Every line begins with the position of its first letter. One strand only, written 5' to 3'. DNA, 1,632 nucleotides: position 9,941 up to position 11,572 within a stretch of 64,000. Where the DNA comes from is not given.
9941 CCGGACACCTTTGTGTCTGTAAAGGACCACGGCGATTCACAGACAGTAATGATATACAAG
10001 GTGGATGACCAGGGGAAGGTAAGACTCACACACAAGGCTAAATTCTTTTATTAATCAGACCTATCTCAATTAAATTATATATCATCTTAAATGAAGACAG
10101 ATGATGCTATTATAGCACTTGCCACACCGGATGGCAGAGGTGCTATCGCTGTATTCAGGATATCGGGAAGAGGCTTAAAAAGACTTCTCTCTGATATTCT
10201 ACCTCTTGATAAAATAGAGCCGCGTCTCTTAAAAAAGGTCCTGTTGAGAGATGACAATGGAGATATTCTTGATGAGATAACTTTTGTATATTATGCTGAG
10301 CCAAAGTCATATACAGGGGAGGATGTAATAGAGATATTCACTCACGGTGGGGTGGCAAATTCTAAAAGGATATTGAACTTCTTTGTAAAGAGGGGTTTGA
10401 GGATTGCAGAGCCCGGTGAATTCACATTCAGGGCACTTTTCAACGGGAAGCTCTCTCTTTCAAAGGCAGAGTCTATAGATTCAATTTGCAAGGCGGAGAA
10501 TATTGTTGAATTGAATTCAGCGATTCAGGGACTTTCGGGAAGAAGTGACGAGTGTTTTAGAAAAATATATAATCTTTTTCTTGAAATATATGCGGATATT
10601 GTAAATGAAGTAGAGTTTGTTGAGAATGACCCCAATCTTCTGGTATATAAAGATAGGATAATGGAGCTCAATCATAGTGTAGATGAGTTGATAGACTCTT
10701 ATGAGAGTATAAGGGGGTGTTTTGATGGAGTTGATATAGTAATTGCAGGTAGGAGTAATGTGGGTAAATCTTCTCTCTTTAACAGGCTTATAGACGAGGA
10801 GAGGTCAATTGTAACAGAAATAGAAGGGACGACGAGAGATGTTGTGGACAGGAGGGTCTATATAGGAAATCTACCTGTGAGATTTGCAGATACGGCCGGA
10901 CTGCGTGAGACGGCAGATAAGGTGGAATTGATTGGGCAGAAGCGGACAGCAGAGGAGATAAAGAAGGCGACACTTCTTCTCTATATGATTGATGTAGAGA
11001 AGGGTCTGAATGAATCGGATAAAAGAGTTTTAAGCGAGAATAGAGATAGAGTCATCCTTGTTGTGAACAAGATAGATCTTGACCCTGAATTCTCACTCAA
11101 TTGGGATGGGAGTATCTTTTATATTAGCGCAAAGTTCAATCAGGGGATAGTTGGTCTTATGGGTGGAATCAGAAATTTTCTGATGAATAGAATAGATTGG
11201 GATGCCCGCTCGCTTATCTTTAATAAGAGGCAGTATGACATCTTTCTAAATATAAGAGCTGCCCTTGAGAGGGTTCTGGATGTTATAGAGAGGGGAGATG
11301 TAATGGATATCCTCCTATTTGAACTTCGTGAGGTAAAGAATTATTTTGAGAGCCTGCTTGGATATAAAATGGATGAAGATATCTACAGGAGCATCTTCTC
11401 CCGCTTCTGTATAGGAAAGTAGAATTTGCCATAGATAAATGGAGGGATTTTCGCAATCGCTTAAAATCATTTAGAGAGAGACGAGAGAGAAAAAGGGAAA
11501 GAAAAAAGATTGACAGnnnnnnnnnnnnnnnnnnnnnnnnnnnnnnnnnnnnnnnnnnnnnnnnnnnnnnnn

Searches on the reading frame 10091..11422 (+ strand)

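Call 25: search_protein_families(library=ncbifam, proteins=[window:10091-11422:+], max_evalue=0.001)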
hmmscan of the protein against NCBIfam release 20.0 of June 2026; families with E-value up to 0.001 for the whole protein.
window:10091-11422:+ (443 aa): 15 families
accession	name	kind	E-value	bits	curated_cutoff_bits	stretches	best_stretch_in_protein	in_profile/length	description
NF003661.0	PRK05291.1-3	equivalog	1.6e-93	314.5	380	1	3-443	2-448/448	tRNA uridine-5-carboxymethylaminomethyl(34) synthesis GTPase MnmE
TIGR00450.1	mnmE_trmE_thdF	equivalog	1.1e-91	308.2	252.6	1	11-443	1-446/446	tRNA uridine-5-carboxymethylaminomethyl(34) synthesis GTPase MnmE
TIGR03594.1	GTPase_EngA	equivalog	5.6e-31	108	306.7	1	213-330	175-298/432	ribosome biogenesis GTPase Der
NF002828.0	PRK03003.1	equivalog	1e-22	80.4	631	1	216-330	216-336/477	ribosome biogenesis GTPase Der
TIGR03918.1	GTP_HydF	equivalog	1.4e-22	80.1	325.55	1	215-333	9-130/392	[FeFe] hydrogenase H-cluster maturation GTPase HydF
NF007071.0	PRK09518.1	equivalog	2.1e-21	76.2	953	1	216-335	447-572/706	bifunctional cytidylate kinase/GTPase Der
TIGR00231.1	small_GTP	domain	2.3e-19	69.8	42.5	1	214-331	4-125/164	GTP-binding protein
NF000908.1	PRK00089.1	equivalog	7.5e-17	61.5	237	1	216-331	6-123/291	GTPase Era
TIGR00436.1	era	equivalog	3.4e-14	52.8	116.25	1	216-331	3-120/270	GTPase Era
TIGR03597.1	GTPase_YqeH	equivalog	7.8e-10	38.4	297.4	1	194-286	139-230/361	ribosome biogenesis GTPase YqeH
TIGR03156.1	GTP_HflX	equivalog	1.5e-08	34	216.75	1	188-361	161-348/351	GTPase HflX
TIGR03598.1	GTPase_YsxC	equivalog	1.5e-07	31.3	124.45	1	212-329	17-140/186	ribosome biogenesis GTP-binding protein YihA/YsxC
NF008280.0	PRK11058.1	equivalog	1.4e-06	27.4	441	1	188-330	169-307/426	ribosome rescue GTPase HflX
NF003255.0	PRK04213.1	equivalog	2.7e-06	26.8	164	1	215-248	11-43/204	GTP-binding protein EngB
TIGR03596.1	GTPase_YlqF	equivalog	0.00023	20.6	208.2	1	212-251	117-156/276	ribosome biogenesis GTPase YlqF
